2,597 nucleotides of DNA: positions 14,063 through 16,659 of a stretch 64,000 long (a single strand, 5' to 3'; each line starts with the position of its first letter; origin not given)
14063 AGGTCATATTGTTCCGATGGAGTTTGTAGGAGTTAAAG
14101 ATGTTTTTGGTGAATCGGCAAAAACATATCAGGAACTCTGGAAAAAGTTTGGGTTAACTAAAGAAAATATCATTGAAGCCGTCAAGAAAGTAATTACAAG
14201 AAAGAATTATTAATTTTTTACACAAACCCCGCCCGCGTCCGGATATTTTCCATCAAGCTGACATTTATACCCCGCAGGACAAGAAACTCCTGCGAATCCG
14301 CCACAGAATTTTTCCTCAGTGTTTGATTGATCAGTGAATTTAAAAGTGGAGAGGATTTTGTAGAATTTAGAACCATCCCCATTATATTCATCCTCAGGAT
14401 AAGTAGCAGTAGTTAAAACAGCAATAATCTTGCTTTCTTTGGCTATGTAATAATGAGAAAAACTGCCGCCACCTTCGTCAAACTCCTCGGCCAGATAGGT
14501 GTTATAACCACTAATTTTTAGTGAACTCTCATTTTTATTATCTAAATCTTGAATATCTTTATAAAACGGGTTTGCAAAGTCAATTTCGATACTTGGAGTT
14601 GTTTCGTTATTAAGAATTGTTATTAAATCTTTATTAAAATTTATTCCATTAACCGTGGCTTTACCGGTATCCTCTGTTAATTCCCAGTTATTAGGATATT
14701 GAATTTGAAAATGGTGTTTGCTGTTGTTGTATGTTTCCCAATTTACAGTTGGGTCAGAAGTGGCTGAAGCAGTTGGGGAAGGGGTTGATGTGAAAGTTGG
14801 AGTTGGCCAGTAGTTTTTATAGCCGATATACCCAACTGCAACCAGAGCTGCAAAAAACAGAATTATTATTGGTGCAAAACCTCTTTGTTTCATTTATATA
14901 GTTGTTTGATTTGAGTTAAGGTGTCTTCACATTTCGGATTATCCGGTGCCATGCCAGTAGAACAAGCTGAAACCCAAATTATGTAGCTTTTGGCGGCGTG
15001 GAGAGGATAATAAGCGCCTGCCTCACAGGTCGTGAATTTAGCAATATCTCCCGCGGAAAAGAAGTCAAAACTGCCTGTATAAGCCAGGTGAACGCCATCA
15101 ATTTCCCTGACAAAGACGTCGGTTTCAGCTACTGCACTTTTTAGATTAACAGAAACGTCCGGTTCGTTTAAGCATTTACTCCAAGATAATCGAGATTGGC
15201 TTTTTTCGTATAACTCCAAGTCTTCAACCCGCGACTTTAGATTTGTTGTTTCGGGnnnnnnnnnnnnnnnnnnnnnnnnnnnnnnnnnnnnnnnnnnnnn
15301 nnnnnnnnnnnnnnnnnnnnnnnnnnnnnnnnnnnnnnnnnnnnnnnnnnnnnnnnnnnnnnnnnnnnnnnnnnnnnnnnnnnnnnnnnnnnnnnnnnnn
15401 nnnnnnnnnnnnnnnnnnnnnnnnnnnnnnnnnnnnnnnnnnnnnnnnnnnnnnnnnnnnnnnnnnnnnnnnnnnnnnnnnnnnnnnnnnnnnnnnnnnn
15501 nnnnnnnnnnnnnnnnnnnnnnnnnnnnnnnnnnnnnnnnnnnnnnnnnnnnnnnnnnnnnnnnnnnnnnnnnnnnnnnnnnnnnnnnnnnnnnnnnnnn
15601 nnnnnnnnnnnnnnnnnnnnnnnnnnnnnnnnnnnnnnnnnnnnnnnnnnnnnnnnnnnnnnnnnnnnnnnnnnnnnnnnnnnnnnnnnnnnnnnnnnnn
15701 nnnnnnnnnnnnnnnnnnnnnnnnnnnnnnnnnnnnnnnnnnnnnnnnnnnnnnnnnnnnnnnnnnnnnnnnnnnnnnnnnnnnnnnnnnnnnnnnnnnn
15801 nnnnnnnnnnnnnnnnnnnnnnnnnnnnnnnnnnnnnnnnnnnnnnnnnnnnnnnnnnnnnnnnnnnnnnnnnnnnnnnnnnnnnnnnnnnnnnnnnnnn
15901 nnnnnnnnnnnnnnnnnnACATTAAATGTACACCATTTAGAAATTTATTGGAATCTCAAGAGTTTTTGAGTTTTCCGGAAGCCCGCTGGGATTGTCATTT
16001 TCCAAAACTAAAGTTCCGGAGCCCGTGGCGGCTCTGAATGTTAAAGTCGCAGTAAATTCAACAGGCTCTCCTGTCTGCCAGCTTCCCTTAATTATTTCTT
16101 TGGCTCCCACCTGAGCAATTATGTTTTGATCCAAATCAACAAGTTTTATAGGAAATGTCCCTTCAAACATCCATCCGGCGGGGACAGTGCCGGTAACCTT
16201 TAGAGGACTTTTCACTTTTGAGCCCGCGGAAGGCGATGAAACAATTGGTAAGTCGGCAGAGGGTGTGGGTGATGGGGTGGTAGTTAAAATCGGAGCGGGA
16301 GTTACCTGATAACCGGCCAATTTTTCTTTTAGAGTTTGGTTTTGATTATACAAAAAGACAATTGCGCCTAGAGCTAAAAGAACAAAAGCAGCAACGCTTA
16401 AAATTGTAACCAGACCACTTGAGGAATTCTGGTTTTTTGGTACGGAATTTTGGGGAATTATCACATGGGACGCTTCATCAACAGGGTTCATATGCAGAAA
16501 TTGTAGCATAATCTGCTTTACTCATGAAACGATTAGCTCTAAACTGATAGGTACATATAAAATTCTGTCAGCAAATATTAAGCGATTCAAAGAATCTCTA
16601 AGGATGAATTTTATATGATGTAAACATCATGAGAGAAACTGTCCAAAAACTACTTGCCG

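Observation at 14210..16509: Tandem triplet of secreted proteins with a near-identical 55-bp DNA repeat, suggesting recent duplication or gene conversion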

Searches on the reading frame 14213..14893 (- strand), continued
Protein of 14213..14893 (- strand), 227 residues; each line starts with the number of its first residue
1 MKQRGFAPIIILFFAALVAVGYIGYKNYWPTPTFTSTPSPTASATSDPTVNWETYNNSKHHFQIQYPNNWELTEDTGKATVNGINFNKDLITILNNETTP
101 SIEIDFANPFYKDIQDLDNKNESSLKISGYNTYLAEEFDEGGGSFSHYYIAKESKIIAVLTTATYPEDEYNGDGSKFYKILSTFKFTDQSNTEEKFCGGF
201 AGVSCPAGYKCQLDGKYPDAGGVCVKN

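Call 44: predict_structure(alignment_id=A2)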
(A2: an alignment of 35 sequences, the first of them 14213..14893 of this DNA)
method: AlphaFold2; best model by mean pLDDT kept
length: 227 residues; sequences in the alignment: 35
mean_pLDDT: 78.9   pTM: 0.56
mean pLDDT of the five models: 78.9, 77.1, 75.8, 74.7, 73.4
residues with pLDDT >= 90: 35; 70-90: 151; 50-70: 38; < 50: 3
segments of 3 or more residues with pLDDT < 50: 1-3
pLDDT, mean of each block of 10 residues (from residue 1): 62 93 88 73 79 88 89 86 78 76 68 60 75 86 86 82 74 69 74 75 83 86 89
secondary structure, 60 per line:
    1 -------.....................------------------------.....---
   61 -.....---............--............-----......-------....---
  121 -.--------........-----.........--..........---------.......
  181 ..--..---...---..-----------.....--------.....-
elements in order: H8-28 E53-57 E62-66 E70-81 E84-95 E101-106 H114-117 E131-138 E144-152 E155-164 H174-182 E209-213 E222-226

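Call 48: fold_search(model_id=the predicted structure, library=pdb)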
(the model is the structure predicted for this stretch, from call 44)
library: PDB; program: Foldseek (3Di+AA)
matches with E <= 10: 1658; with E <= 0.001: 3
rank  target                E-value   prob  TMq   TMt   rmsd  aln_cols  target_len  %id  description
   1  2lnj_MODEL_1_A        5.9e-05  1.00  0.30  0.39  14.8       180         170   13  Solution Structure of Cyanobacterial PsbP (CyanoP) from Synechocystis sp. PCC 6803 (released 2012-06-06)
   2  6kac_P                6.7e-04  1.00  0.36  0.42  10.1       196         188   10  Cryo-EM structure of the C2S2-type PSII-LHCII supercomplex from Chlamydomonas reihardtii (released 2019-10-23)
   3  8z9d_P                7.0e-04  1.00  0.37  0.44  11.1       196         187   11  cryo-EM structure of PSII-LHCII megacomplex from spinach (released 2024-11-13)
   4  9grx_0                1.5e-03  1.00  0.34  0.46  11.9       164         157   10  NDH-PSI-LHCI supercomplex from S. oleracea (released 2025-02-12)
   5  1v2b_B                1.8e-03  1.00  0.37  0.50   5.6       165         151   13  Crystal Structure of PsbP Protein in the Oxygen-Evolving Complex of Photosystem II from Higher Plants (released 2004-05-18)
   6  4n80_B                4.1e-03  0.99  0.27  0.42   7.5       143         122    8  Crystal structure of Tse3-Tsi3 complex (released 2014-04-23)
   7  3wa5_B                6.7e-03  0.99  0.31  0.46   6.1       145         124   12  Crystal Structure of type VI peptidoglycan muramidase effector Tse3 in complex with its cognate immunity protein Tsi3 (released 2013-10-02)
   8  4rth_B                8.3e-03  1.00  0.37  0.48   8.4       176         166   11  The crystal structure of PsbP from Zea mays (released 2015-03-11)
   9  4luq_C                9.3e-03  0.98  0.26  0.40   7.7       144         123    8  Crystal structure of virulence effector Tse3 in complex with neutralizer Tsi3 (released 2013-09-18)
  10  4n7s_B                9.8e-03  0.99  0.30  0.48   6.2       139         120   11  Crystal structure of Tse3-Tsi3 complex with Zinc ion (released 2014-04-23)
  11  4luq_D                1.1e-02  0.99  0.31  0.46   6.1       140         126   11  Crystal structure of virulence effector Tse3 in complex with neutralizer Tsi3 (released 2013-09-18)
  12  4rth_A                1.2e-02  1.00  0.35  0.45   8.4       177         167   12  The crystal structure of PsbP from Zea mays (released 2015-03-11)
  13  8epu                  2.1e-02  0.33  0.14  0.19  14.6       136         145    9  1.6 A crystal structure of the lipocalin dog allergen Can f 1 with the C118S mutation (released 2023-04-05)
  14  2v43_C                3.0e-02  0.82  0.22  0.18   8.4       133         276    8  Crystal structure of RseB: a sensor for periplasmic stress response in E. coli (released 2007-08-28)
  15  4odd_A                4.0e-02  0.41  0.14  0.20  14.8       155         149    6  Crystal structure of a dog lipocalin allergen (released 2014-06-04)
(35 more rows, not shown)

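Call 51: find_encoding_contigs(protein=P0030, flank=6000, max_places=2)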
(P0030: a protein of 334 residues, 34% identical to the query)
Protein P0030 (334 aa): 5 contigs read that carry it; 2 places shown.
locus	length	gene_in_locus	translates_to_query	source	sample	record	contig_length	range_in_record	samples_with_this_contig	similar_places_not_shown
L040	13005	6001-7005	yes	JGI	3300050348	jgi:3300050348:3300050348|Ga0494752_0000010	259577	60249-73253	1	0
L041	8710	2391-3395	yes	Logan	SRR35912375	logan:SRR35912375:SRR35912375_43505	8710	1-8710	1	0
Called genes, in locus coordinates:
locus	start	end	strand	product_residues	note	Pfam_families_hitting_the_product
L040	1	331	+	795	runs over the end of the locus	PF00912:Transgly, PF00905:Transpeptidase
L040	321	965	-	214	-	PF06790:UPF0259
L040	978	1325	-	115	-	-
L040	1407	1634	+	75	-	-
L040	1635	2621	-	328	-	PF00389:2-Hacid_dh, PF02826:2-Hacid_dh_C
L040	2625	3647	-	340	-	PF00294:PfkB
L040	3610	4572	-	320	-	PF00274:Glycolytic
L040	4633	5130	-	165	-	-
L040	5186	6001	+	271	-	-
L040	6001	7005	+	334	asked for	-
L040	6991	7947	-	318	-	PF02779:Transket_pyr, PF02780:Transketolase_C, PF22613:Transketolase_C_1 (weak)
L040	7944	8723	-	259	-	PF00456:Transketolase_N, PF13292:DXP_synthase_N (faint)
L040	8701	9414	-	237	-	PF18306:LDcluster4, PF03641:Lysine_decarbox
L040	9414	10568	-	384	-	PF00044:Gp_dh_N, PF02800:Gp_dh_C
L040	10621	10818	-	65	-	PF04070:DUF378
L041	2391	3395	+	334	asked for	-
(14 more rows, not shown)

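Call 58: find_encoding_contigs(protein=P0034, flank=10000, max_places=1)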
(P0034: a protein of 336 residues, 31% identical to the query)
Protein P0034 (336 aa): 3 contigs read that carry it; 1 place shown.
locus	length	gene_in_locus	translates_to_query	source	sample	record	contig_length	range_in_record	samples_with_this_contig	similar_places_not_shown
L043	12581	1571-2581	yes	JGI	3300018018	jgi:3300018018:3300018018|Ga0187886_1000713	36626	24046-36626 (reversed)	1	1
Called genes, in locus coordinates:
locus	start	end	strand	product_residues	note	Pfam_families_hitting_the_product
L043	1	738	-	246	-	?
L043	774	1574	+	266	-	-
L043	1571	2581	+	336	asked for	-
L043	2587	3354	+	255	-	-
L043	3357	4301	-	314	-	PF02779:Transket_pyr, PF02780:Transketolase_C, PF22613:Transketolase_C_1 (weak)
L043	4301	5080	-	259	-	PF00456:Transketolase_N, PF13292:DXP_synthase_N (faint)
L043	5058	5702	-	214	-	PF18306:LDcluster4, PF03641:Lysine_decarbox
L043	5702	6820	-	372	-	PF00044:Gp_dh_N, PF02800:Gp_dh_C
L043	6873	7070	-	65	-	PF04070:DUF378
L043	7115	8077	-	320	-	PF00162:PGK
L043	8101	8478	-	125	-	PF02502:LacAB_rpiB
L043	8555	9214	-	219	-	PF00121:TIM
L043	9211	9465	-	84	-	PF00462:Glutaredoxin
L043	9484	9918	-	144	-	-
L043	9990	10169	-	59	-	-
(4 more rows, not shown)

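Call 64: search_protein_families(library=pfam, proteins=[P0030], max_evalue=5)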
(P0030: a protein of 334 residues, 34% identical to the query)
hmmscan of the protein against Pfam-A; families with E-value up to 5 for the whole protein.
P0030 (334 aa): 2 families
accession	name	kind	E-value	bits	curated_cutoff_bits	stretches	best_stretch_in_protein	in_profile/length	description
PF18933.6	PsbP_2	-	8.8e-06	26.3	27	1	9-144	1-138/184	PsbP-like protein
PF11752.14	DUF3309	-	0.067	13.8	22.3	1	9-29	6-26/50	Protein of unknown function (DUF3309)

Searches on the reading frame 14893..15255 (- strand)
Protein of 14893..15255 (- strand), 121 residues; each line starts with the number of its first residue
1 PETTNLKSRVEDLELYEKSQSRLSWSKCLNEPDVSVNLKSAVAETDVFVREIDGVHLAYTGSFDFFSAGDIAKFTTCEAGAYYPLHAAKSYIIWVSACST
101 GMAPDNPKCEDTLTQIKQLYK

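Call 39: find_homologous_proteins(query=window:14893-15255:-, max_evalue=0.01)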
Query seq(121 aa): 3 candidates shared short words with the query, none scored E <= 0.01.

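Call 49: search_protein_representatives(protein=window:14893-15255:-)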
Query: 121 residues. Proteins with E-value up to 0.001 (for the whole library): 21; up to 1e-10: 11; up to 1e-30: 3. The best 21 are listed.
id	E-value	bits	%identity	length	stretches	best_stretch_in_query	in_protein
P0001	4.5e-75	265.7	100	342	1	1-121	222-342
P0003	9.0e-35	135.7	54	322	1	1-120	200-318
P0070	1.1e-32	129.0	53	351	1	1-120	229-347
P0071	1.1e-30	122.5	52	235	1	5-121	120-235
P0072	1.1e-29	119.3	50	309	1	4-120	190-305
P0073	5.4e-28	113.9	47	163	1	4-121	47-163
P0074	1.4e-21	93.2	41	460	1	4-120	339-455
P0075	2.7e-20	89.0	41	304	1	4-120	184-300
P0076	5.9e-14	68.6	33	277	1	4-120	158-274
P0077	7.4e-14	68.3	41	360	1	10-121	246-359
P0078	2.1e-12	63.6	39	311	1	10-121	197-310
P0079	3.5e-08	50.0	26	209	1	5-108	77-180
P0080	8.0e-08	48.8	35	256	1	10-120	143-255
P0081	2.9e-07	47.0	27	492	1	5-121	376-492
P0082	4.6e-07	46.3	27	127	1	11-121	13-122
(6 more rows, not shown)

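Call 64: search_protein_families(library=pfam, proteins=[window:14893-15255:-], max_evalue=5)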
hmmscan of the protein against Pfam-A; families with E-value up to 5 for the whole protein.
seq(121 aa): 0 families

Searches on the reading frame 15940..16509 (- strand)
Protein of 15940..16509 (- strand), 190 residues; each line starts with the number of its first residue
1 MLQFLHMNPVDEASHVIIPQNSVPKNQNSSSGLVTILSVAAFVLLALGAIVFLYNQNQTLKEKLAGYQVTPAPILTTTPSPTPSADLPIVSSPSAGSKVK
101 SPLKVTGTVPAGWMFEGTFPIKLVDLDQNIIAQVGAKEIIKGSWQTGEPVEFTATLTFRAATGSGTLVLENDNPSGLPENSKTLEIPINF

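Call 5: search_protein_families(library=pfam, proteins=[window:15940-16509:-], max_evalue=1)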
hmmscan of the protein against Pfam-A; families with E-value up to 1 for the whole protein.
window:15940-16509:- (190 aa): 6 families
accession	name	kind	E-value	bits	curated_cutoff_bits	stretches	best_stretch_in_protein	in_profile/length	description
PF10648.15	Gmad2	-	1.9e-08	34.9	25.7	1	90-175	4-83/86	Immunoglobulin-like domain of bacterial spore germination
PF11209.13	LmeA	-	0.029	14.8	27.3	1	69-180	99-168/217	LmeA-like phospholipid-binding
PF06271.18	RDD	-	0.1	13.3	24.1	1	22-71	35-84/137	RDD family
PF19495.4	DUF6030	-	0.1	12.6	26.7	1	39-110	2-78/254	Family of unknown function (DUF6030)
PF03020.21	LEM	-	0.12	12.4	24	1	57-78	7-28/40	LEM domain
PF15681.10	LAX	-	0.28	10.4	27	1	26-79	3-56/350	Lymphocyte activation family X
